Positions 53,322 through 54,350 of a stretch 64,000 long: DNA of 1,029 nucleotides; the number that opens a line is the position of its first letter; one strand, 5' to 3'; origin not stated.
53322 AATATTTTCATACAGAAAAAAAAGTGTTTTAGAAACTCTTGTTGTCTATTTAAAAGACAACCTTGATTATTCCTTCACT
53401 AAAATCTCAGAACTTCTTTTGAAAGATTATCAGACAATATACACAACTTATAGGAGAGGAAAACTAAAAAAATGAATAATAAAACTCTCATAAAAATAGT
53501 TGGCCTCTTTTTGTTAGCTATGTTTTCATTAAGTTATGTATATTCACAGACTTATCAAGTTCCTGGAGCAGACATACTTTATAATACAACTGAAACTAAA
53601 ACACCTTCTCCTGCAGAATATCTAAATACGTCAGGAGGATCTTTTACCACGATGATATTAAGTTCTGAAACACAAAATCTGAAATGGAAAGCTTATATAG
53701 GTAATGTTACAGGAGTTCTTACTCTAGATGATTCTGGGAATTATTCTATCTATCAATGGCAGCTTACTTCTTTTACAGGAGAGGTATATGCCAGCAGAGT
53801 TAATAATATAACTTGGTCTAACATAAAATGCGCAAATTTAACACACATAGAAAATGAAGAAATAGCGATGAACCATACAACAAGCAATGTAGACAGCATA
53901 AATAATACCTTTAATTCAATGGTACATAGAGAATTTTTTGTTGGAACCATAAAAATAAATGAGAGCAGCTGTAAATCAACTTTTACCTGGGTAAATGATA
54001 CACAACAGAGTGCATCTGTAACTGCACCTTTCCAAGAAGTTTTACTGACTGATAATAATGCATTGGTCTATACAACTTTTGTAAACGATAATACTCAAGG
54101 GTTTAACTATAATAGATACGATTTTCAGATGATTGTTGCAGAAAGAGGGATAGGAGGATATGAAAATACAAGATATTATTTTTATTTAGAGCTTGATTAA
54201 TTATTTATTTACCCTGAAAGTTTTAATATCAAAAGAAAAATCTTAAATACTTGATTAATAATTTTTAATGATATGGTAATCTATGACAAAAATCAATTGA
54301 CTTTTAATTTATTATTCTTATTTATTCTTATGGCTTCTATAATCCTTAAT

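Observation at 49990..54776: SipW/TasA-like module: three paralogous secreted proteins with a conserved C-terminal YYFYLxL strand next to a Sec11-type signal peptidase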

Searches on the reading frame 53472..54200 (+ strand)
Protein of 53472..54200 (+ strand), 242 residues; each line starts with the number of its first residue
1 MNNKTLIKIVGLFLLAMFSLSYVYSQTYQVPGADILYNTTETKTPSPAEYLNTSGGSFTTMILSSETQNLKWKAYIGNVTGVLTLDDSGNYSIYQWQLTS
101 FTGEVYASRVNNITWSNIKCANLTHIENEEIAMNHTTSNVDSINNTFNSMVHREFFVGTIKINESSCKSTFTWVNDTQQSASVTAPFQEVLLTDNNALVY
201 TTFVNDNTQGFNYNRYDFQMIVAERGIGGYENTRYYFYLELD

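Call 3: search_protein_families(library=pfam, proteins=[window:53472-54200:+], max_evalue=1)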
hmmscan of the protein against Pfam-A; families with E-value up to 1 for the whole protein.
window:53472-54200:+ (242 aa): 3 families
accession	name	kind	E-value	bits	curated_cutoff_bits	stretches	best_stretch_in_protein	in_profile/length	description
PF17158.10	MASE4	-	0.013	15.4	28.4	1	1-44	109-152/239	Membrane-associated sensor, integral membrane domain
PF08710.16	CoV_NSP9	-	0.05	14.4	27.2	1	39-82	20-62/111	Coronavirus replicase NSP9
PF14932.11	HAUS-augmin3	-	0.15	12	29.4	1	141-181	185-225/260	HAUS augmin-like complex subunit 3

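Call 5: search_protein_families(library=ncbifam, proteins=[window:53472-54200:+], max_evalue=1)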
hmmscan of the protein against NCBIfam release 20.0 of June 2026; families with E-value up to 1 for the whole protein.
window:53472-54200:+ (242 aa): 0 families

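Call 8: find_homologous_proteins(query=window:53472-54197:+, max_evalue=0.001)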
Query window:53472-54197:+ (242 aa): 185 proteins with E <= 0.001 among 339 candidates; the best 120 are listed.
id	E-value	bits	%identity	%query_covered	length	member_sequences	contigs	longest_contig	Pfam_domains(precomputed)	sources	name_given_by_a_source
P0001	1.3e-155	534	100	100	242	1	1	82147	-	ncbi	-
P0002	5.5e-114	397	72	100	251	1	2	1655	-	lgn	-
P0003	8.0e-112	390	72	98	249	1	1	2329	-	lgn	-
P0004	8.8e-109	380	74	90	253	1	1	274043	-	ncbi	ncbi:MAG: hypothetical protein QXE31_02160 [Candidatus Woesearchaeota archaeon]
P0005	3.3e-104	366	68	100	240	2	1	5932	-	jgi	jgi:hypothetical protein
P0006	9.9e-104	364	69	95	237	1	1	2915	-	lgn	-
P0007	1.5e-103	363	68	97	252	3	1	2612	-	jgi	jgi:hypothetical protein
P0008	5.9e-103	361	68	97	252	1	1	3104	-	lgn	-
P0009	4.0e-102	359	65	100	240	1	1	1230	-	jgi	jgi:hypothetical protein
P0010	1.6e-101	357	71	88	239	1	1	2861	-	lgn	-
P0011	2.0e-101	356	67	96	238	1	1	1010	-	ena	-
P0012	2.7e-101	356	68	92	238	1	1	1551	-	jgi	jgi:hypothetical protein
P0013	3.4e-101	356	70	88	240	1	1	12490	-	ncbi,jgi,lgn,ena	-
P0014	1.5e-100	353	67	97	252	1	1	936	-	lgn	-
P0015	2.1e-100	353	65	100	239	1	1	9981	-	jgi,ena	-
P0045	8.4e-67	243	54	87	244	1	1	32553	-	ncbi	ncbi:MAG: hypothetical protein ACP5N3_04660 [Candidatus Nanoarchaeia archaeon]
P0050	2.4e-63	232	51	87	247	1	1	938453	-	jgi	jgi:hypothetical protein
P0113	3.4e-52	195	46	100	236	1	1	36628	-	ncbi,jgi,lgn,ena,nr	ncbi:hypothetical protein C0585_00030 [Candidatus Woesearchaeota archaeon]|nr:MAG: hypothetical prot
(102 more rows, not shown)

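Call 21: predict_structure(alignment_id=A2)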
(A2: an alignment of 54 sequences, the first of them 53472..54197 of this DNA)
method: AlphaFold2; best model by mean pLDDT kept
length: 242 residues; sequences in the alignment: 54
mean_pLDDT: 83.3   pTM: 0.72
mean pLDDT of the five models: 83.3, 82.9, 82.3, 81.6, 81.5
residues with pLDDT >= 90: 138; 70-90: 51; 50-70: 34; < 50: 19
segments of 3 or more residues with pLDDT < 50: 25-31, 47-54
pLDDT, mean of each block of 10 residues (from residue 1): 88 91 50 54 51 51 54 88 79 81 93 95 97 90 96 95 98 96 97 98 95 95 80 87 82
secondary structure, 60 per line:
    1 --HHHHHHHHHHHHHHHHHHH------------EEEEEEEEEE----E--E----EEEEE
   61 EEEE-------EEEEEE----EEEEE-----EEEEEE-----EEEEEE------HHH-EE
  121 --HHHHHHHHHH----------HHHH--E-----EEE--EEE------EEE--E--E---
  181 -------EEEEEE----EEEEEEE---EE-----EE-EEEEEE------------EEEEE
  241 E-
elements in order: H3-21 E34-43 E56-64 E72-77 E82-86 E92-97 E103-108 H123-132 H143-146 E155-157 E160-162 E169-171 E188-193 E198-204 E218-223 E236-241

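Call 39: fold_search(model_id=the predicted structure, library=pdb)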
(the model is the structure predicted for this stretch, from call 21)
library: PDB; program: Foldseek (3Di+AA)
matches with E <= 10: 27; with E <= 0.001: 0
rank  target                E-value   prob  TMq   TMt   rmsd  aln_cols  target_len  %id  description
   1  5li0_f                3.8e+00  0.02  0.12  0.21  13.8       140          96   11  70S ribosome from Staphylococcus aureus (released 2016-12-28)
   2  6yxy_ED               4.7e+00  0.01  0.13  0.07  17.9       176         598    8  State B of the Trypanosoma brucei mitoribosomal large subunit assembly intermediate (released 2020-10-14)
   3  9e2g_1C               4.7e+00  0.01  0.10  0.10  18.1       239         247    8  Cryo-EM structure of 48 nm repeat of microtubule doublet from T. brucei flagellum (released 2025-03-12)
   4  3h0v_A                5.3e+00  0.01  0.13  0.13  19.8       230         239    8  Human AdoMetDC with 5'-Deoxy-5'-(dimethylsulfonio) adenosine (released 2009-06-30)
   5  6hku_B                5.3e+00  0.01  0.13  0.12  17.6       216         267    9  Trichodysplasia spinulosa-associated polyomavirus (TSPyV) VP1 in complex with sialylated precision glycooligomers (released 2019-03-27)
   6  5u8r_A                5.3e+00  0.00  0.09  0.04  21.4       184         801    8  Structure of the ectodomain of the human Type 1 insulin-like growth factor receptor (released 2018-02-28)
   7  6yxx_ED               5.6e+00  0.01  0.10  0.05  17.7       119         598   13  State A of the Trypanosoma brucei mitoribosomal large subunit assembly intermediate (released 2020-10-14)
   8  3dz5_A                5.9e+00  0.01  0.15  0.15  19.8       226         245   10  Human AdoMetDC with covalently bound 5'-[(2-aminooxyethyl)methylamino]-5'-deoxy-8-methyladenosine (released 2009-03-10)
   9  9pbb_A                5.9e+00  0.01  0.14  0.13  14.6       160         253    8  293K human S-adenosylmethionine decarboxylase (released 2025-09-17)
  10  5y9h_C                6.3e+00  0.01  0.12  0.08  18.2       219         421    9  Crystal structure of SafDAA-dsc complex (released 2017-11-15)
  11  8ofr_D                6.6e+00  0.01  0.13  0.15  15.6       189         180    9  Human adenovirus type 25 fiber-knob protein complexed with sialic acid (released 2023-09-20)
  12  4poq_B                6.6e+00  0.01  0.11  0.11  18.5       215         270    9  Structure of unliganded VP1 pentamer of Human Polyomavirus 9 (released 2014-04-09)
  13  1ksk                  6.6e+00  0.00  0.10  0.09  21.6       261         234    5  STRUCTURE OF RSUA (released 2002-04-24)
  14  7eu1_H                7.0e+00  0.01  0.08  0.13  10.8        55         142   11  The cryo-EM structure of A. thaliana Pol IV-RDR2 holoenzyme (released 2021-12-29)
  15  3dz3_A                7.4e+00  0.01  0.15  0.14   9.6       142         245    7  Human AdoMetDC F223A mutant with covalently bound S-Adenosylmethionine methyl ester (released 2009-03-10)
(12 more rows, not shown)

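Call 55: search_protein_representatives(alignment_id=A2)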
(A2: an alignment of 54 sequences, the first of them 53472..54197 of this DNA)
Query: 54 sequences, 244 profile positions. Proteins with E-value up to 0.001 (for the whole library): 1295; up to 1e-10: 918; up to 1e-30: 469. The best 150 are listed.
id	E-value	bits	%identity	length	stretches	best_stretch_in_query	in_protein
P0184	2.9e-99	347.8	-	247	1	10-244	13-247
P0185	9.2e-98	342.8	-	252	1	8-244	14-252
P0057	3.8e-95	334.3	-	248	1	10-243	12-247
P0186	1.4e-87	309.5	-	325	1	7-243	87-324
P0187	8.5e-85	300.4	-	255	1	6-244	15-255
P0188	8.0e-84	297.2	-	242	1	14-243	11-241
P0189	1.6e-83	296.2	-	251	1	9-243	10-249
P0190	5.4e-83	294.5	-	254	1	8-243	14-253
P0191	1.5e-82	293.1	-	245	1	11-243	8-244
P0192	4.1e-81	288.3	-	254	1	7-243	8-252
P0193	6.7e-81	287.6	-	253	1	9-243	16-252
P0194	2.0e-80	286.1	-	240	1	14-244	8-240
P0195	9.2e-79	280.6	-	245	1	1-244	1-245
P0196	2.4e-78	279.2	-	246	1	11-243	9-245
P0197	6.8e-78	277.8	-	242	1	5-243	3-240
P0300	7.4e-55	202.3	-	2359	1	29-243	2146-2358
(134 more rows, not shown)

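Call 62: find_encoding_contigs(protein=P0050, flank=10000, max_places=1)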
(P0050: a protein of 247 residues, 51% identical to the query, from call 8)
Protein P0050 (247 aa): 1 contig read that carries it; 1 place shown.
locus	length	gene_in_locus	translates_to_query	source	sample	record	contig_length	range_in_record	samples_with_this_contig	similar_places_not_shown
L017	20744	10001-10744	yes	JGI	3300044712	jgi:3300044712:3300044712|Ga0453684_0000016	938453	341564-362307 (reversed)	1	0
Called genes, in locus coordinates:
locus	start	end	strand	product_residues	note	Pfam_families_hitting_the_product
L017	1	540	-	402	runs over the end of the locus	-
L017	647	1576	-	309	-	-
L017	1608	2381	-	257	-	-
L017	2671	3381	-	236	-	-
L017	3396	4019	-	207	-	PF25212:HVO_A0114 (faint), PF01022:HTH_5 (weak)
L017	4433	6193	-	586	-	-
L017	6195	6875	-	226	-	-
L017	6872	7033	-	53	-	-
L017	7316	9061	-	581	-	-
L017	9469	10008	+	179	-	PF13384:HTH_23 (faint), PF13936:HTH_38 (faint), PF08281:Sigma70_r4_2 (faint)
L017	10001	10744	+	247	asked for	-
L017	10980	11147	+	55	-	PF05534:HicB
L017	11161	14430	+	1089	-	-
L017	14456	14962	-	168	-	PF08433:KTI12 (weak), PF13173:AAA_14 (weak), PF13238:AAA_18, PF13671:AAA_33, PF01202:SKI (weak), PF13207:AAA_17 (weak)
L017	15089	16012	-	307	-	-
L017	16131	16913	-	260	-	-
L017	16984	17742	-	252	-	-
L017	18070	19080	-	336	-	-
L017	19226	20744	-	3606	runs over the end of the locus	PF00041:fn3 (faint), PF10102:DUF2341 (weak), PF17957:Big_7 (faint), PF25788:Ig_Rha78A_N (faint), PF07705:CARDB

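Call 63: find_encoding_contigs(protein=P0113, flank=10000, max_places=1)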
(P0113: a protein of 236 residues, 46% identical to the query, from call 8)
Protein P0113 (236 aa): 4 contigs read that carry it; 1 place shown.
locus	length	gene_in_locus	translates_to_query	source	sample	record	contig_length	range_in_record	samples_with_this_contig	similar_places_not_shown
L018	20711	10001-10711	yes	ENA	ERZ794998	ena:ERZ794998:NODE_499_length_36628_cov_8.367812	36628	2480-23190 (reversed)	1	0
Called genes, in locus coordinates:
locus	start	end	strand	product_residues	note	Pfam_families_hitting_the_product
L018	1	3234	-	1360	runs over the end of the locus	-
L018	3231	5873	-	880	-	PF11617:Cu-binding_MopE (faint), PF00801:PKD, PF13573:SprB (weak), PF18911:PKD_4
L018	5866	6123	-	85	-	-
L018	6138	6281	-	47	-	-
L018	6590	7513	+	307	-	-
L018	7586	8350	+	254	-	-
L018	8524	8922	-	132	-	PF00293:NUDIX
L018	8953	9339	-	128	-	PF00293:NUDIX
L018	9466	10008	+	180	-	-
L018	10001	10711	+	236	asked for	-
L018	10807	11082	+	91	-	-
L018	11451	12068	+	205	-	PF01022:HTH_5 (weak), PF12840:HTH_20 (weak)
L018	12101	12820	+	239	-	-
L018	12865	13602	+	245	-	-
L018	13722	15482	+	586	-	-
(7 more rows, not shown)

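Call 64: find_encoding_contigs(protein=P0045, flank=10000, max_places=1)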
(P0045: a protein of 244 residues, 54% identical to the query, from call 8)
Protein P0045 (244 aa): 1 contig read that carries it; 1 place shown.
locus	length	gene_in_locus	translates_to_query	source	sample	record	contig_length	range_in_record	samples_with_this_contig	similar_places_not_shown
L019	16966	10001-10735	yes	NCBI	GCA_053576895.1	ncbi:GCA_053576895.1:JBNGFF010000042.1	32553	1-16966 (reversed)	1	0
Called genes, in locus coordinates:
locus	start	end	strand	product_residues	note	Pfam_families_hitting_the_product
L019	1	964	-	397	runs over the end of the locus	-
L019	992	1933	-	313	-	-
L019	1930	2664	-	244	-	-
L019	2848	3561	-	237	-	-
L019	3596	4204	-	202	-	PF25212:HVO_A0114 (faint), PF01022:HTH_5 (weak)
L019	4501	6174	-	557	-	-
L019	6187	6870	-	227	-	-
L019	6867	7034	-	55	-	-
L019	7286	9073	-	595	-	-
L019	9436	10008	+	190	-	PF13384:HTH_23 (faint)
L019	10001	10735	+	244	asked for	-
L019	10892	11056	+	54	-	PF05534:HicB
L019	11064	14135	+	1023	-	-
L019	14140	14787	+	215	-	PF13673:Acetyltransf_10 (faint), PF00583:Acetyltransf_1 (weak), PF13508:Acetyltransf_7 (weak)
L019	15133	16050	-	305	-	-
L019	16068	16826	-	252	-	-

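Call 74: search_protein_families(library=phrogs, proteins=[window:53472-54200:+], max_evalue=0.1)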
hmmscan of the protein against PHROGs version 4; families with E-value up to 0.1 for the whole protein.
window:53472-54200:+ (242 aa): 0 families
